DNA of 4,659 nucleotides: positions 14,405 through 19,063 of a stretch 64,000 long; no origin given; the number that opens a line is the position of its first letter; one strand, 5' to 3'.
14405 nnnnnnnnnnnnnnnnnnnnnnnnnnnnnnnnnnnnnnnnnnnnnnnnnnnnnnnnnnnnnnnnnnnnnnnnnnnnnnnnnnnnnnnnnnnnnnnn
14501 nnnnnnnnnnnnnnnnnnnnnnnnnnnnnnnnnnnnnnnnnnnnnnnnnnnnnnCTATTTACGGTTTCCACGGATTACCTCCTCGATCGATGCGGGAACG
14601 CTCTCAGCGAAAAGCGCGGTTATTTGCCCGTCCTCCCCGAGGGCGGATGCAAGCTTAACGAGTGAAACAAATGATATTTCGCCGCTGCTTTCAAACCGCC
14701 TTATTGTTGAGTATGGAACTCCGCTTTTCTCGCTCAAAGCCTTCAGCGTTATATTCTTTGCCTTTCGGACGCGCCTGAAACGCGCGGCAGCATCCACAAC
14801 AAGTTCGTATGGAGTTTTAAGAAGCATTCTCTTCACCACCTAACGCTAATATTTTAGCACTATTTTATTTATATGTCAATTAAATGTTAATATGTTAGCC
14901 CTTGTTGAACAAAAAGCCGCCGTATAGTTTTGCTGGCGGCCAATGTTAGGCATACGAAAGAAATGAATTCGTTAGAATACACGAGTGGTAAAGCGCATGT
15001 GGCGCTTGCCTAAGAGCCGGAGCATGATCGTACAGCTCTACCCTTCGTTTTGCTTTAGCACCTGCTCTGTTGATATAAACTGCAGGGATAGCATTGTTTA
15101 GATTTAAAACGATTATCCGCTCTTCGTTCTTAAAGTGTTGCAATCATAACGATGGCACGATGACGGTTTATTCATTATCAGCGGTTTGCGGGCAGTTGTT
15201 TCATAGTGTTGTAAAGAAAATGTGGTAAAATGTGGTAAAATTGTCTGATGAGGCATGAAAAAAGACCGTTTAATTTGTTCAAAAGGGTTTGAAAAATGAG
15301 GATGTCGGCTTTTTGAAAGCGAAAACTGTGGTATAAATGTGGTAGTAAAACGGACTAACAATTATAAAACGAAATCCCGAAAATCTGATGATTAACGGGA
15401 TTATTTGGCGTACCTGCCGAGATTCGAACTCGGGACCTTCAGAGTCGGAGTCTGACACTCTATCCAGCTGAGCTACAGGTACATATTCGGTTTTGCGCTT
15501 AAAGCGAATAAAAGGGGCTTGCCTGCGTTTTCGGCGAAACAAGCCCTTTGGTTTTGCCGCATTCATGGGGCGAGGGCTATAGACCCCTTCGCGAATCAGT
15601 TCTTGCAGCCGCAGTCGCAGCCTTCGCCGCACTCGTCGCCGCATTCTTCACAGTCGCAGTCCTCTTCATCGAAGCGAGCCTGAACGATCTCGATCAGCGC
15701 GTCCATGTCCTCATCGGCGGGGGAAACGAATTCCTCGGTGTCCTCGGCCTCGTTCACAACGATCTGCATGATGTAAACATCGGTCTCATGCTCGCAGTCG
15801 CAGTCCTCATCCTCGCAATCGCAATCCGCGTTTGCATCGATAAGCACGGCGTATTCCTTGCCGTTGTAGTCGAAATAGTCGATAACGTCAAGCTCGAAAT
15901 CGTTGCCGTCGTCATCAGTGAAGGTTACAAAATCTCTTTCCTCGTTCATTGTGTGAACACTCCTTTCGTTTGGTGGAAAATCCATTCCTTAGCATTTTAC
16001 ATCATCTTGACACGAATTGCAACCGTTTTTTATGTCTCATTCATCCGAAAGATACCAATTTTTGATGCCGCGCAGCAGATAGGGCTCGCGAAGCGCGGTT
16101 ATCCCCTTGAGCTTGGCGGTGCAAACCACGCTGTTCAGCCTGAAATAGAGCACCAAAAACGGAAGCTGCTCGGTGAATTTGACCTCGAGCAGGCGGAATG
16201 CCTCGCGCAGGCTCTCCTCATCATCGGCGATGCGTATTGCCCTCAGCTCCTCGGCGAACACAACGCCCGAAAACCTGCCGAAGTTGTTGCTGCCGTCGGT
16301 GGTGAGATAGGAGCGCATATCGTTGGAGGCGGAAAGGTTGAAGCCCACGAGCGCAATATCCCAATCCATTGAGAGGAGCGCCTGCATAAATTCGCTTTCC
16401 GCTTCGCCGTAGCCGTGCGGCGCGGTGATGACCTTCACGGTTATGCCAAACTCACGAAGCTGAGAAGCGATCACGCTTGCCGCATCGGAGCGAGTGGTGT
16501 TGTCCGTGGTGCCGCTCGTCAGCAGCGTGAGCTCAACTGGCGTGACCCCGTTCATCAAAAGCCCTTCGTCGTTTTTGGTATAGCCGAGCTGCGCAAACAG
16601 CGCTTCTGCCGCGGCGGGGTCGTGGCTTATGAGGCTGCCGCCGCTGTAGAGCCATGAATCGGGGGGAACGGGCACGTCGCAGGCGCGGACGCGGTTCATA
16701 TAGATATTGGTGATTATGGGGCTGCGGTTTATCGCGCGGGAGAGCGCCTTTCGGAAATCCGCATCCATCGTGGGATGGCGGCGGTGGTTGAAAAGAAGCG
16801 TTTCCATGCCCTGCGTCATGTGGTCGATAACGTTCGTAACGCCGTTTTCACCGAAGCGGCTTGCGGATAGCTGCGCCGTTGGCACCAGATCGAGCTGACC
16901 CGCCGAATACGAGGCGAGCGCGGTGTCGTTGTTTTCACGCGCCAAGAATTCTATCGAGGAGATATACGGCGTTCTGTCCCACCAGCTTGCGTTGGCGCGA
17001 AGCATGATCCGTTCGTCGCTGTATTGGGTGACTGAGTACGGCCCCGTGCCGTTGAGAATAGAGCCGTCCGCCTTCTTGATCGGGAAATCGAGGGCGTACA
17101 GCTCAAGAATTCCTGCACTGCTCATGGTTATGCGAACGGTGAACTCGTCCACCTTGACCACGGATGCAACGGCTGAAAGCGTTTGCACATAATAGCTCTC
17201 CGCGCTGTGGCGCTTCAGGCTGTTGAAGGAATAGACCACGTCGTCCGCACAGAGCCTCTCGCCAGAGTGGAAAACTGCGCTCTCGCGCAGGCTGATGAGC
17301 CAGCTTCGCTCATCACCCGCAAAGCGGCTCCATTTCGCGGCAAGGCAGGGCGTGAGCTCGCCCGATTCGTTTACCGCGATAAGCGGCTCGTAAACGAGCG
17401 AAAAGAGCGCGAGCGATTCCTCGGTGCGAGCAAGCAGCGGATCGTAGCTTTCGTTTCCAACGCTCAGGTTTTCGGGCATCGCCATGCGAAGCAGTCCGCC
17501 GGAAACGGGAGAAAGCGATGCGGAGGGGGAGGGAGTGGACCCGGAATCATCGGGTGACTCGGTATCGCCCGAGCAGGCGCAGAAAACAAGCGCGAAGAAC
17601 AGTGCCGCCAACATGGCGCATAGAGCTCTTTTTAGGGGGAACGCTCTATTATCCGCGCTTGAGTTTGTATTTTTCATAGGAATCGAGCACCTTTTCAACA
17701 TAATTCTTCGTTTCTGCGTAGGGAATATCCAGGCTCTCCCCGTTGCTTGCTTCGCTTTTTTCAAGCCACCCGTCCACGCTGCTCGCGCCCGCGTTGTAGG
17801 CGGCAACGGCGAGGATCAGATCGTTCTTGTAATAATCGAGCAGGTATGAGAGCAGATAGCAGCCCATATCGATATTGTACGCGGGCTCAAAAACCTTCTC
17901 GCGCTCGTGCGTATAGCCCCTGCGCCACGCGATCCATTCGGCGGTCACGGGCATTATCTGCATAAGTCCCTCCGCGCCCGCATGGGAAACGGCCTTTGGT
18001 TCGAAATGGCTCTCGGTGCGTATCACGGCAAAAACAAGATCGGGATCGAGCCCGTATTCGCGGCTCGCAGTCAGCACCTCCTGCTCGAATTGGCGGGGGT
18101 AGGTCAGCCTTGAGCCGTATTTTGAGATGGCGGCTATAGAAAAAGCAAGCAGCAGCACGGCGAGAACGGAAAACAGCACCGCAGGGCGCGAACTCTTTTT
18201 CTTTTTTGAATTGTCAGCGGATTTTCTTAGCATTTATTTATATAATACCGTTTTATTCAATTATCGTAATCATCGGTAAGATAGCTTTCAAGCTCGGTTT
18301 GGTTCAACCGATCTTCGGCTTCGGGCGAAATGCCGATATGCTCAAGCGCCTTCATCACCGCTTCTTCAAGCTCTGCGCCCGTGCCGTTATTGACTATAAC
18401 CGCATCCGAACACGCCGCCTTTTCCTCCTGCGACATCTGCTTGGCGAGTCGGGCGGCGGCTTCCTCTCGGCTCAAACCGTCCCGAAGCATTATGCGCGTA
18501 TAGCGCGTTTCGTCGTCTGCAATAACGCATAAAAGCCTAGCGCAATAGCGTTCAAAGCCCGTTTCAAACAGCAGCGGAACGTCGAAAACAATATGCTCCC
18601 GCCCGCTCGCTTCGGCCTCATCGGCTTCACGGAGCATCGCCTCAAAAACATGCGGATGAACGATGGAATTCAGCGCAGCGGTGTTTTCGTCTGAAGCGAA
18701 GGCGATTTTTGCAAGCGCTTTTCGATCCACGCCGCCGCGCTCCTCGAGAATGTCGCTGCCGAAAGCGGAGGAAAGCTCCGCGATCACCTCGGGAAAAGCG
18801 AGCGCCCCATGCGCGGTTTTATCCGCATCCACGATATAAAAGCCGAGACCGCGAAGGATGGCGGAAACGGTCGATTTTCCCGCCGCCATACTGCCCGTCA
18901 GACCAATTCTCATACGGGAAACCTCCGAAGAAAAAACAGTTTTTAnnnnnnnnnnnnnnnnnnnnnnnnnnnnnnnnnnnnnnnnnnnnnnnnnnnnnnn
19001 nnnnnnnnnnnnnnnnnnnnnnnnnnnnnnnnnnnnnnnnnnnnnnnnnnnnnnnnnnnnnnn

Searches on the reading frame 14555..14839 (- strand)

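Call 18: search_protein_families(library=pfam, proteins=[window:14555-14839:-], max_evalue=0.001)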
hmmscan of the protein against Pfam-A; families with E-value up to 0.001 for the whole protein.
window:14555-14839:- (94 aa): 3 families
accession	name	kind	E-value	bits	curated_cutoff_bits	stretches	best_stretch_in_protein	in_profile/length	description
PF01381.28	HTH_3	-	5.1e-10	39.7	23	1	22-69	2-50/55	Helix-turn-helix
PF13443.12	HTH_26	-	1.8e-05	25.4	22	1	21-68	2-51/63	Cro/C1-type HTH DNA-binding domain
PF13560.12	HTH_31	-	0.00014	22.6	27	1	18-72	3-59/64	Helix-turn-helix domain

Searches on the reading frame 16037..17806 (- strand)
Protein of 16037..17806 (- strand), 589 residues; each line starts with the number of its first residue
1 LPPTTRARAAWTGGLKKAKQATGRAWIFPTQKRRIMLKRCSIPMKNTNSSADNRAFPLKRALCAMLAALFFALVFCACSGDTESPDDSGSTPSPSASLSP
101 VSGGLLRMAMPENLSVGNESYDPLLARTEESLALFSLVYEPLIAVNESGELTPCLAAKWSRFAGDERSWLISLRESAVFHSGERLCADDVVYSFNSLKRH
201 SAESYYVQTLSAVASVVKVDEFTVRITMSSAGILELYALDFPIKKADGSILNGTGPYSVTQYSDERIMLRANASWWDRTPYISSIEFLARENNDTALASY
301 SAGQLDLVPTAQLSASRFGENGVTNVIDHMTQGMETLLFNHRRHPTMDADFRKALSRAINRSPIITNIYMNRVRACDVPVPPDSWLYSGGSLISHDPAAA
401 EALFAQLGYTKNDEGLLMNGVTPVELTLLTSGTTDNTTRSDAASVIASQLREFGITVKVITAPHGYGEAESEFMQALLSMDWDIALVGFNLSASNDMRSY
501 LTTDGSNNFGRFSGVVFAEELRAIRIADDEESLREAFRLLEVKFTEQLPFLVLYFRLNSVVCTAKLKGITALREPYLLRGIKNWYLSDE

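Call 7: search_protein_families(library=pfam, proteins=[window:16037-17806:-], max_evalue=0.001)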
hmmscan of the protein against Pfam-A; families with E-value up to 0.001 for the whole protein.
window:16037-17806:- (589 aa): 1 family
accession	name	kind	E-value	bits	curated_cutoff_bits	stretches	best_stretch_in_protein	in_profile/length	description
PF00496.27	SBP_bac_5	-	2.7e-57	195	32.4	1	150-508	1-365/368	Bacterial extracellular solute-binding proteins, family 5 Middle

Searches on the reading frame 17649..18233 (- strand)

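Call 7: search_protein_families(library=pfam, proteins=[window:17649-18233:-], max_evalue=0.001)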
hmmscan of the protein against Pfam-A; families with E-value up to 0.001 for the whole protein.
window:17649-18233:- (194 aa): 1 family
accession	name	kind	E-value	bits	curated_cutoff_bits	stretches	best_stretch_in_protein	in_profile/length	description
PF01464.25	SLT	-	1.7e-32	111.8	21.3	1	56-164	6-112/117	Transglycosylase SLT domain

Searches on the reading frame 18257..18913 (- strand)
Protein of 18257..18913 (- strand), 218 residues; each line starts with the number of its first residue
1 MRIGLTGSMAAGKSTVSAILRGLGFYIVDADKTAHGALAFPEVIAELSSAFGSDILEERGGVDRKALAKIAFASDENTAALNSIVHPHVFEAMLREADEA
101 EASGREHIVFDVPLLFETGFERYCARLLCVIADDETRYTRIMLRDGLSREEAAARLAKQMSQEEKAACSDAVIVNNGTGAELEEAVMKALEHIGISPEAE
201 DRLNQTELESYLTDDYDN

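Call 7: search_protein_families(library=pfam, proteins=[window:18257-18913:-], max_evalue=0.001)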
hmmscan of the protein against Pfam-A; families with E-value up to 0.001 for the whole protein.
window:18257-18913:- (218 aa): 2 families
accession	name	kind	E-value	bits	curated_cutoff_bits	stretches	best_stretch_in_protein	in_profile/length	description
PF01121.26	CoaE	-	1.7e-49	168.4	27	1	2-178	2-177/180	Dephospho-CoA kinase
PF13238.12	AAA_18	-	1.8e-05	25.6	29.4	1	3-146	1-113/128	AAA domain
